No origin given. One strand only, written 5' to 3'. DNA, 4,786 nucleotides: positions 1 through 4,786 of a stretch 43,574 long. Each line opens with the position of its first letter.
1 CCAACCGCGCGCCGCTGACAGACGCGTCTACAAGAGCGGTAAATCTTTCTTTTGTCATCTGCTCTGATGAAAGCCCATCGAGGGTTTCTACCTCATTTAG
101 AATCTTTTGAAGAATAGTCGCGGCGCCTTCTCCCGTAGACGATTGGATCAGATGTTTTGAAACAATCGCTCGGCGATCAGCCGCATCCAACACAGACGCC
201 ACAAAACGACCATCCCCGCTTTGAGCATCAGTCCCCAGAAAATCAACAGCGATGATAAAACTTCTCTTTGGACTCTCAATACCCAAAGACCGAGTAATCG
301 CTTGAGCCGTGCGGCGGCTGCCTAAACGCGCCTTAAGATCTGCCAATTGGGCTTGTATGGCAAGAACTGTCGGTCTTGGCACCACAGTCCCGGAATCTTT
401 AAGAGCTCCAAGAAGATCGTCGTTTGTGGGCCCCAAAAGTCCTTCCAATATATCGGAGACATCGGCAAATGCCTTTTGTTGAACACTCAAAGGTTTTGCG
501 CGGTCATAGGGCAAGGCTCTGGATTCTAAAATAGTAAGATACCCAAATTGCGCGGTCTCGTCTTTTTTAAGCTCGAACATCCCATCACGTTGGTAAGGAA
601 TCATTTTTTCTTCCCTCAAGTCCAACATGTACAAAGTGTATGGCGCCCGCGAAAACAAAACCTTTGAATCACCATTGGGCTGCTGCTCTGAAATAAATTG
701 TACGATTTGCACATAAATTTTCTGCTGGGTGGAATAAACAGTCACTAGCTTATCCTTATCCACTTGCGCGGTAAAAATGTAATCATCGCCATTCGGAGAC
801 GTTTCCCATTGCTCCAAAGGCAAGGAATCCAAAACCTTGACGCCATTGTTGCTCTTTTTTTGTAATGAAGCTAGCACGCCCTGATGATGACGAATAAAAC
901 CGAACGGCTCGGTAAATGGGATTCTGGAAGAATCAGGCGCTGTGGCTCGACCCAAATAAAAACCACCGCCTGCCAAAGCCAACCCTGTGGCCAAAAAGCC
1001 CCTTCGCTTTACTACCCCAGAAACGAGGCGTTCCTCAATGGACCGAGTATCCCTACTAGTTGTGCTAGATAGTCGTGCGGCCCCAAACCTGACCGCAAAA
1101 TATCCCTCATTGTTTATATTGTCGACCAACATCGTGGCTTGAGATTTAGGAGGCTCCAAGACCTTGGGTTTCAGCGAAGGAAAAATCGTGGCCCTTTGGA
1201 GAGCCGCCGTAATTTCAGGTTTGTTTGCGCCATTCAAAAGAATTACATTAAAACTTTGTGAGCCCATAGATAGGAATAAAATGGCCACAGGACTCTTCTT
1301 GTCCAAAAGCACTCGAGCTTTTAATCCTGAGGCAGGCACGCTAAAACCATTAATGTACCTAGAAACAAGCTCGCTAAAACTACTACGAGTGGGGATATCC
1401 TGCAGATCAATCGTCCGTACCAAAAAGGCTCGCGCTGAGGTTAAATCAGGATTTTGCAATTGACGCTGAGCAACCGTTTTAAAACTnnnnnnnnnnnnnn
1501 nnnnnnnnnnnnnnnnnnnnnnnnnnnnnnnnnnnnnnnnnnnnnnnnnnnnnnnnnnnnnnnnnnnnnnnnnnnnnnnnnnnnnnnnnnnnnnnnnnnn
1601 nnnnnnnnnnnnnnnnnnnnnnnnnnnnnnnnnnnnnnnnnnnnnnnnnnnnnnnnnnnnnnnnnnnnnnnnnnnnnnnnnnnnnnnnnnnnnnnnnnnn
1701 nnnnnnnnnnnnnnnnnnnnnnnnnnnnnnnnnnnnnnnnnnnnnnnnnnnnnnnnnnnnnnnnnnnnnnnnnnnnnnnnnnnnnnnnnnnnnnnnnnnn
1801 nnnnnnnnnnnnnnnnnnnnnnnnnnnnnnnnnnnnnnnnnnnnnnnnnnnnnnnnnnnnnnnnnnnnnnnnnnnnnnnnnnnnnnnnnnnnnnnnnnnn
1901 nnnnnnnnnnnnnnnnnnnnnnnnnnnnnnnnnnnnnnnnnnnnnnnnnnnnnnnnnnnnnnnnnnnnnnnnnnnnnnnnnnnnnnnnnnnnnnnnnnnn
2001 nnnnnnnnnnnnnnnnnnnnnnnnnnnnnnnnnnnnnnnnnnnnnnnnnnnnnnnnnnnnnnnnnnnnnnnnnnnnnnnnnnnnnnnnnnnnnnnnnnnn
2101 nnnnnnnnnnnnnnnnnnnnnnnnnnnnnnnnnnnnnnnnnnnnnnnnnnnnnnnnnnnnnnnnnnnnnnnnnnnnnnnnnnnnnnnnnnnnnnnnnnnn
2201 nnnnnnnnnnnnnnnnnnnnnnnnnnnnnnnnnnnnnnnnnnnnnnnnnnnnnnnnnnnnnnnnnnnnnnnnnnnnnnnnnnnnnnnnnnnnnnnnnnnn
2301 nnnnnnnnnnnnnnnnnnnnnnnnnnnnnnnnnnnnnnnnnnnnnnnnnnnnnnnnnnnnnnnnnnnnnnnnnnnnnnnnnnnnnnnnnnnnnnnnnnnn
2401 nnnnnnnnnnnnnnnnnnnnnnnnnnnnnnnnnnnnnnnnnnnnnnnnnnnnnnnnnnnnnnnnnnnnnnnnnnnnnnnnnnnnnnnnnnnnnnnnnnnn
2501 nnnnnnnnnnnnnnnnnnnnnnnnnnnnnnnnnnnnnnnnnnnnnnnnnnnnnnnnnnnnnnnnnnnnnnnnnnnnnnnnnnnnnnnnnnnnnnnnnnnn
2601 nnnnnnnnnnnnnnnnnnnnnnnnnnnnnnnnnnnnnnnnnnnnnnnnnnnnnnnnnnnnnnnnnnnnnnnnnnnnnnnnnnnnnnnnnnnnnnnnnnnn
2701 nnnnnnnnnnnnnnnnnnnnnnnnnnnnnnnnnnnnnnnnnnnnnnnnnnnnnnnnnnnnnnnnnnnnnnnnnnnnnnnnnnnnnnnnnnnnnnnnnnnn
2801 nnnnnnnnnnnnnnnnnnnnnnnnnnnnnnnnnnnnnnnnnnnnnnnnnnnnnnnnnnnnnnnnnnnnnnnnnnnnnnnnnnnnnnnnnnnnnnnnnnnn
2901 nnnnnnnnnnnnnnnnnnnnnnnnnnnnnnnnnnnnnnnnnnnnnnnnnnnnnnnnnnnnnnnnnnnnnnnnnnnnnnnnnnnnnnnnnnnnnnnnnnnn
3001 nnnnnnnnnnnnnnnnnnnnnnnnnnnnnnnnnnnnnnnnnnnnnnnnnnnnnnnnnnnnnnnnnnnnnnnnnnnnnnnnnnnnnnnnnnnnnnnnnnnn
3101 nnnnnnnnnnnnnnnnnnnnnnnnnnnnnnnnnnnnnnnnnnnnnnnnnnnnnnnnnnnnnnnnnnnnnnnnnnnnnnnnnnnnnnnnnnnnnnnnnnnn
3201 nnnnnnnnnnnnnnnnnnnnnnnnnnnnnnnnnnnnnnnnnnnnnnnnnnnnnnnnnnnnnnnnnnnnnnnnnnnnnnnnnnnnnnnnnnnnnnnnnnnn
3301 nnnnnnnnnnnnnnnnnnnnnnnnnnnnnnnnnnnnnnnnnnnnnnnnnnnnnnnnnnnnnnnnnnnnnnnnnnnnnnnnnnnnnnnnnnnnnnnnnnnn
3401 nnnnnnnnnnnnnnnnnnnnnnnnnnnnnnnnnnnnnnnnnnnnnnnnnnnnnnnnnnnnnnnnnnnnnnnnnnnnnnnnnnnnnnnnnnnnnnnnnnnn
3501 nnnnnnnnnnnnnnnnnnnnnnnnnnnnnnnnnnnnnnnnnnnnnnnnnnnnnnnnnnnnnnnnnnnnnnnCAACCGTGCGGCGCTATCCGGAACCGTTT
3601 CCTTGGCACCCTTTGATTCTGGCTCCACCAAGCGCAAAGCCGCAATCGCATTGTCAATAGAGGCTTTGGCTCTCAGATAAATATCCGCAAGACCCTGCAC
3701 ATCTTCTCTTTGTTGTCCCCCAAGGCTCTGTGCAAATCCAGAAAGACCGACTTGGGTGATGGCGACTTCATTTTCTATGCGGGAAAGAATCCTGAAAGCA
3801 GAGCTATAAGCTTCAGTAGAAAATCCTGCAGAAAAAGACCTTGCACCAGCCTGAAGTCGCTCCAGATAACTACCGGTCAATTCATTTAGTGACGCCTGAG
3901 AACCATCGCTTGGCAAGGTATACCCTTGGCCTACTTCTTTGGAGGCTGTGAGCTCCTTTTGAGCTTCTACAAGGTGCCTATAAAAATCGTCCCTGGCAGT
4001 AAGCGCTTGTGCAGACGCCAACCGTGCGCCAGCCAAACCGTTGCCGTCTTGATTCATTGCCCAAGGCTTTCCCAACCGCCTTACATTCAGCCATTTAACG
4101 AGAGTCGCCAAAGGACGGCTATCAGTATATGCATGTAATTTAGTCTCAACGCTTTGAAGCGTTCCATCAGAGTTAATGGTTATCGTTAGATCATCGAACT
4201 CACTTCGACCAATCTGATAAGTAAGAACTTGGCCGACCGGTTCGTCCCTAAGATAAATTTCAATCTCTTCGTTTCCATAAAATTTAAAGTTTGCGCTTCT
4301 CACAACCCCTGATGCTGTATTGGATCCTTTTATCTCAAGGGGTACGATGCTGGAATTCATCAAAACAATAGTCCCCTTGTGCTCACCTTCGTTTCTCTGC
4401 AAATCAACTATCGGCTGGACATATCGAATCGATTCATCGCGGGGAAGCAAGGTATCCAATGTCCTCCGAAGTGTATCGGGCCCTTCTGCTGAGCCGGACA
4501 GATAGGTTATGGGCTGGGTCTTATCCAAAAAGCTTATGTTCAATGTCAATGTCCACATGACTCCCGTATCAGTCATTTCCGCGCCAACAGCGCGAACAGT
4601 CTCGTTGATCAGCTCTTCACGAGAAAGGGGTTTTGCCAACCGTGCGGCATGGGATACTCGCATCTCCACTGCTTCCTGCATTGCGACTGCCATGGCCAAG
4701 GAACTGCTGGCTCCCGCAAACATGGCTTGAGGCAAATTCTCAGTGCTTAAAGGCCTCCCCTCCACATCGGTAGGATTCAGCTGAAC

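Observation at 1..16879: Tandem giant ORFs that concatenate whole sugar-phosphate enzymes behind a signal-peptide-like N-terminus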

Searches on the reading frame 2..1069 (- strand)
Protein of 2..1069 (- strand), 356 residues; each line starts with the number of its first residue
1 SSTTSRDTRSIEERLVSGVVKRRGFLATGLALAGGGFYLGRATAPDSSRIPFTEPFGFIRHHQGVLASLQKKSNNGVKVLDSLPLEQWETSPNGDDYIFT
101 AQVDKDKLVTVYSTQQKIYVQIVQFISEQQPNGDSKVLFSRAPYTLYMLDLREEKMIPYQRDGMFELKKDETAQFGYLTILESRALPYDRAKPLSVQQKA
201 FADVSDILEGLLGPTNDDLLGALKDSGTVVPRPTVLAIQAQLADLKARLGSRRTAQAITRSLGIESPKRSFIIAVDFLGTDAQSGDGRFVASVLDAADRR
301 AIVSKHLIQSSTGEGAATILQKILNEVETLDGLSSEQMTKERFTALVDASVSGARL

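Call 20: search_protein_families(library=pfam, proteins=[window:2-1069:-], max_evalue=10)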
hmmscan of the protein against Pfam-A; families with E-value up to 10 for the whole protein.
seq(356 aa): 0 families

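Call 67: find_homologous_proteins(query=window:2-1069:-, max_evalue=0.001)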
Query seq(356 aa): 8000 candidates shared short words with the query, none scored E <= 0.001.

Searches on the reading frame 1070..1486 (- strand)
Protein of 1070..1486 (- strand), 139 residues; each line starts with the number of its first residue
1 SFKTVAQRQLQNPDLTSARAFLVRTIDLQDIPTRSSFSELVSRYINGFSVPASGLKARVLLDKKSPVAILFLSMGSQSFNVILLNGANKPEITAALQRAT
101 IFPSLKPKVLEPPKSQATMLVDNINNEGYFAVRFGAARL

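Call 20: search_protein_families(library=pfam, proteins=[window:1070-1486:-], max_evalue=10)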
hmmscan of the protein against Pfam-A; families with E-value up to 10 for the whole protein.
seq(139 aa): 1 family
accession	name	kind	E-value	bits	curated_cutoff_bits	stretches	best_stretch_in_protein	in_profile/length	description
PF11007.13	CotJA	-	0.16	12.3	25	1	93-105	19-31/35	Spore coat associated protein JA (CotJA)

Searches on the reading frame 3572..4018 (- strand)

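Call 20: search_protein_families(library=pfam, proteins=[window:3572-4018:-], max_evalue=10)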
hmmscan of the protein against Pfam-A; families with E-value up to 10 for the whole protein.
seq(149 aa): 1 family
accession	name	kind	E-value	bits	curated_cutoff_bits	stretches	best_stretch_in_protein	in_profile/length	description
PF10932.13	DUF2783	-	0.028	14.6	25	1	6-26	7-27/59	Protein of unknown function (DUF2783)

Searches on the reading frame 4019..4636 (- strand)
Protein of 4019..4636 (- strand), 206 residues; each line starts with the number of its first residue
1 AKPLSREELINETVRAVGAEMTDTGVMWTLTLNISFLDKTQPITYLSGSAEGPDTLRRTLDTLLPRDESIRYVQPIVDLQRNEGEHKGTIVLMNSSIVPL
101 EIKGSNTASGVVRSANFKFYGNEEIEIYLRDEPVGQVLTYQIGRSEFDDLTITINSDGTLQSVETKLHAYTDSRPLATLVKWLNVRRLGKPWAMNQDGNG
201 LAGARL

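Call 20: search_protein_families(library=pfam, proteins=[window:4019-4636:-], max_evalue=10)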
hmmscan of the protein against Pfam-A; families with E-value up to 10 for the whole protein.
seq(206 aa): 0 families
